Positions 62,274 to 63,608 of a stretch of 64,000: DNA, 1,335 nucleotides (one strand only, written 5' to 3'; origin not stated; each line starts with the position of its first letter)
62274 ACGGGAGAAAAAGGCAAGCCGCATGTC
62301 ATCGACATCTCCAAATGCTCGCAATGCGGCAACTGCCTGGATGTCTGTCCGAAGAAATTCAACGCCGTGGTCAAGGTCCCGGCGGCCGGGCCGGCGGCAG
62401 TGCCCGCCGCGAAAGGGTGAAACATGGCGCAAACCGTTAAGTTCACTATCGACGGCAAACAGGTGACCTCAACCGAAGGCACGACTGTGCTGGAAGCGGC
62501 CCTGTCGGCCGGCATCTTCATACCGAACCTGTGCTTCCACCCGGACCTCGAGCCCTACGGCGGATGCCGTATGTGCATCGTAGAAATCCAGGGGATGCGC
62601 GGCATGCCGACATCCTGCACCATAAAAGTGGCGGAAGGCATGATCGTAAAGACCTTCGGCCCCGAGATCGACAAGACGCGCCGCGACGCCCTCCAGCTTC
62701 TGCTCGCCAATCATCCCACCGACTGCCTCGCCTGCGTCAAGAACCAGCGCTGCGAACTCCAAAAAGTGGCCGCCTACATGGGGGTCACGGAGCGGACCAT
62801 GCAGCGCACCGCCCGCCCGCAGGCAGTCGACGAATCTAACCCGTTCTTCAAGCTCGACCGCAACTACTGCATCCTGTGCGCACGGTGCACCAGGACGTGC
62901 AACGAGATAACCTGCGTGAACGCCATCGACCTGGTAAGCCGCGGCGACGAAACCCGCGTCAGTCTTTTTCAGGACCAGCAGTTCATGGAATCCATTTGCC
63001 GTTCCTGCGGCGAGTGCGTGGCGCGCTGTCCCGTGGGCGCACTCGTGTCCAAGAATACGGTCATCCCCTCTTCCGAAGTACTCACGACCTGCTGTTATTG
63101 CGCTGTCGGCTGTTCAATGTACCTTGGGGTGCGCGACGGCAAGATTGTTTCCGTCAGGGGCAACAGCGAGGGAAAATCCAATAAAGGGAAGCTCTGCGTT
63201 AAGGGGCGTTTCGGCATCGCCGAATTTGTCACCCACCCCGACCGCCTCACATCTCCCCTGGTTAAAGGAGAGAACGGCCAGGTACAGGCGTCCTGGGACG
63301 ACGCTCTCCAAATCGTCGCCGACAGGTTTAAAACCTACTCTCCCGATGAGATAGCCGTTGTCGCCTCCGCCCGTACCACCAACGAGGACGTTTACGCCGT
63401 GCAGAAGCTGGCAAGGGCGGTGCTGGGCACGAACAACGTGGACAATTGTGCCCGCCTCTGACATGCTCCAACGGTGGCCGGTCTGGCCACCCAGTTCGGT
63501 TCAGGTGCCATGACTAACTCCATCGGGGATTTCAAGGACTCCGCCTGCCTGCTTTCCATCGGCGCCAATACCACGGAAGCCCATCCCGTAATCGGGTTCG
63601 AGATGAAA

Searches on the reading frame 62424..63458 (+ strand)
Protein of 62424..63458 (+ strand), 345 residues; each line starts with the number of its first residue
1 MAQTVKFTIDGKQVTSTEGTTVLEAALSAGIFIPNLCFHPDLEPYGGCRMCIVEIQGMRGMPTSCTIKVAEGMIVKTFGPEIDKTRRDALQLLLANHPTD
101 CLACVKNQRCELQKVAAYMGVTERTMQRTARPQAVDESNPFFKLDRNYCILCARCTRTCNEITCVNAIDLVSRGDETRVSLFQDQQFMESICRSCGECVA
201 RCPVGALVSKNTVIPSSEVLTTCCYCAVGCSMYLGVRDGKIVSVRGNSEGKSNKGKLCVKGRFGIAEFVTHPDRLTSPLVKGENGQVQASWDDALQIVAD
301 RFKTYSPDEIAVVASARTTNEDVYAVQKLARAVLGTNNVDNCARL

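Call 55: search_protein_families(library=pfam, proteins=[window:62424-63458:+], max_evalue=0.00001)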
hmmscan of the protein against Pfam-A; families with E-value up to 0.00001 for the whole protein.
window:62424-63458:+ (345 aa): 6 families
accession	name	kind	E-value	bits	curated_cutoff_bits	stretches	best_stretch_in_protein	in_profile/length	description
PF13510.11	Fer2_4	-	1.4e-21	76.7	22.8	1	3-77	2-79/82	2Fe-2S iron-sulfur cluster binding domain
PF04879.21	Molybdop_Fe4S4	-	6e-17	61.8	22.7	1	218-265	3-50/55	Molybdopterin oxidoreductase Fe4S4 domain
PF10588.14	NADH-G_4Fe-4S_3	-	1.7e-16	59.9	27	1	86-124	1-39/40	NADH-ubiquinone oxidoreductase-G iron-sulfur binding region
PF00384.28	Molybdopterin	-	1.2e-10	41.4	24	1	274-345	1-81/353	Molybdopterin oxidoreductase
PF22117.2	Fer4_Nqo3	-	8.4e-09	35.9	27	1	140-207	2-66/67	NADH-quinone oxidoreductase subunit 3, ferredoxin-like domain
PF12838.12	Fer4_7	-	1.3e-06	29.2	27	1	149-206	2-52/52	4Fe-4S dicluster domain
